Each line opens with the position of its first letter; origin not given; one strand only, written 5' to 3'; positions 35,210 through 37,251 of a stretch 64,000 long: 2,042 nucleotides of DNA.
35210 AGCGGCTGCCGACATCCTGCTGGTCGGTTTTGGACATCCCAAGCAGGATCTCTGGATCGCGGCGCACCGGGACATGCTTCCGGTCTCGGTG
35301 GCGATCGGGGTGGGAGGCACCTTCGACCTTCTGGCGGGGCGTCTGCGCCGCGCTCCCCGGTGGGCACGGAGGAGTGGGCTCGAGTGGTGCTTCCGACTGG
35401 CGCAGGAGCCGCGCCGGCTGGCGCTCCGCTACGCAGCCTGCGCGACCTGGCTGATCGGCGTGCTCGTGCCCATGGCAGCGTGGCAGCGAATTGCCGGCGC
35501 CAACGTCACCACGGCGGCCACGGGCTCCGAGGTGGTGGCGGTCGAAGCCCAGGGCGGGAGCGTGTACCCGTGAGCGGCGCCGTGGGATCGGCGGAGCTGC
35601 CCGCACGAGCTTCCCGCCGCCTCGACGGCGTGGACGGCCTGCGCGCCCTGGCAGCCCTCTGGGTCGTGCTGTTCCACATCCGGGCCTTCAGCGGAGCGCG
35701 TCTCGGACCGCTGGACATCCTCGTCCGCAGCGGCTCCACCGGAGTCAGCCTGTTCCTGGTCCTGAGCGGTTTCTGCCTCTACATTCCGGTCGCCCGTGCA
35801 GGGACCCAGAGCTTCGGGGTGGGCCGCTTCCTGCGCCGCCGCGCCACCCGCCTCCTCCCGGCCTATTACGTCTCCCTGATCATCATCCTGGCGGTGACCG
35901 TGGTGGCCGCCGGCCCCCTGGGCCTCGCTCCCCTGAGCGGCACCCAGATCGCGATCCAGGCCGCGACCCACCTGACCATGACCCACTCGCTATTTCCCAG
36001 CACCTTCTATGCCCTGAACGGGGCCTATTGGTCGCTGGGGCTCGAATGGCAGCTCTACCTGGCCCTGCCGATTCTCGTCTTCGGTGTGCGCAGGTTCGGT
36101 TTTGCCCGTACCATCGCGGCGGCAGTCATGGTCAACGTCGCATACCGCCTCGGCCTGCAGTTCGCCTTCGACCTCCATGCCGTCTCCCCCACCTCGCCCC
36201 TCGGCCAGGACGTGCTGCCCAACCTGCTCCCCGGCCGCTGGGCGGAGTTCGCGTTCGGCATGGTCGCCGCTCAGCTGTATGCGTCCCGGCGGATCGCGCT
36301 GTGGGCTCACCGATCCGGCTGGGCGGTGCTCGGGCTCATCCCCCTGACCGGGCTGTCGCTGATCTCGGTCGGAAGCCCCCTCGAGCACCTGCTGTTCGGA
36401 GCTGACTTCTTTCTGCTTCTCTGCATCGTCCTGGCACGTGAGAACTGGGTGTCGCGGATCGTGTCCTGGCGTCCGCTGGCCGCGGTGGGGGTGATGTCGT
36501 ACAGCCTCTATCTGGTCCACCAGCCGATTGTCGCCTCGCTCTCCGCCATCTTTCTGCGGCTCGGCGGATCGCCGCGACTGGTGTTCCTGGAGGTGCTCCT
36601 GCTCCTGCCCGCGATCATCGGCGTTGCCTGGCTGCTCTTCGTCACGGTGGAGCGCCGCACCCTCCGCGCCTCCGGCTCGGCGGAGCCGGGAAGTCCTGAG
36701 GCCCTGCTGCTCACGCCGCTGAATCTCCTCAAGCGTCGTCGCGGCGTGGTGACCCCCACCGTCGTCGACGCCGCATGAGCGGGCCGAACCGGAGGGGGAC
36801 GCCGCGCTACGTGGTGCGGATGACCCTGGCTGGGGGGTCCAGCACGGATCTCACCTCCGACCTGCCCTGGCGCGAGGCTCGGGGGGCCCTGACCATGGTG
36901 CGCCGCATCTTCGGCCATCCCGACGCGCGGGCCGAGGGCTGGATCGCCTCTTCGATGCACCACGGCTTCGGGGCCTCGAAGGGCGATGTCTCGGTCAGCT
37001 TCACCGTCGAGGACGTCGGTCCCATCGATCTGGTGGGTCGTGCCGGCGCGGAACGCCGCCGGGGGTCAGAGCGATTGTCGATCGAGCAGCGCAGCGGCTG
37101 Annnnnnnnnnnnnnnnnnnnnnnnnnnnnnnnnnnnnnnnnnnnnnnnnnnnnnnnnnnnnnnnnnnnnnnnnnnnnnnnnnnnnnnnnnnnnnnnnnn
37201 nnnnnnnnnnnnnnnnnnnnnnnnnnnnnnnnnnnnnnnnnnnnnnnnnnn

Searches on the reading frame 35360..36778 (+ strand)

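Call 73: search_protein_families(library=pfam, proteins=[window:35360-36778:+], max_evalue=0.00001)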
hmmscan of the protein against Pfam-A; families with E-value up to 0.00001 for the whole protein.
window:35360-36778:+ (472 aa): 1 family
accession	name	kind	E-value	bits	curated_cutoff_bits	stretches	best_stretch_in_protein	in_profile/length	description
PF01757.29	Acyl_transf_3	-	3.3e-29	102.4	31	1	89-427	2-325/326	Acyltransferase domain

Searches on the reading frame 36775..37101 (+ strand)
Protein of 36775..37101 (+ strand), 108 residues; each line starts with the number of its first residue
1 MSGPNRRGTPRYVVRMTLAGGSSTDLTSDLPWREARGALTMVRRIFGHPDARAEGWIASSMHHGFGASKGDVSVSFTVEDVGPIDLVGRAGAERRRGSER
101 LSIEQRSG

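Call 3: search_protein_families(library=pfam, proteins=[window:36775-37101:+], max_evalue=1)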
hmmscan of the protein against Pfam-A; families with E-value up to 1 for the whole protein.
window:36775-37101:+ (108 aa): 0 families

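Call 4: search_protein_families(library=ncbifam, proteins=[window:36775-37101:+], max_evalue=1)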
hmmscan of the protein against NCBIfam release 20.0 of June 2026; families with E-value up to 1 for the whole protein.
window:36775-37101:+ (108 aa): 0 families
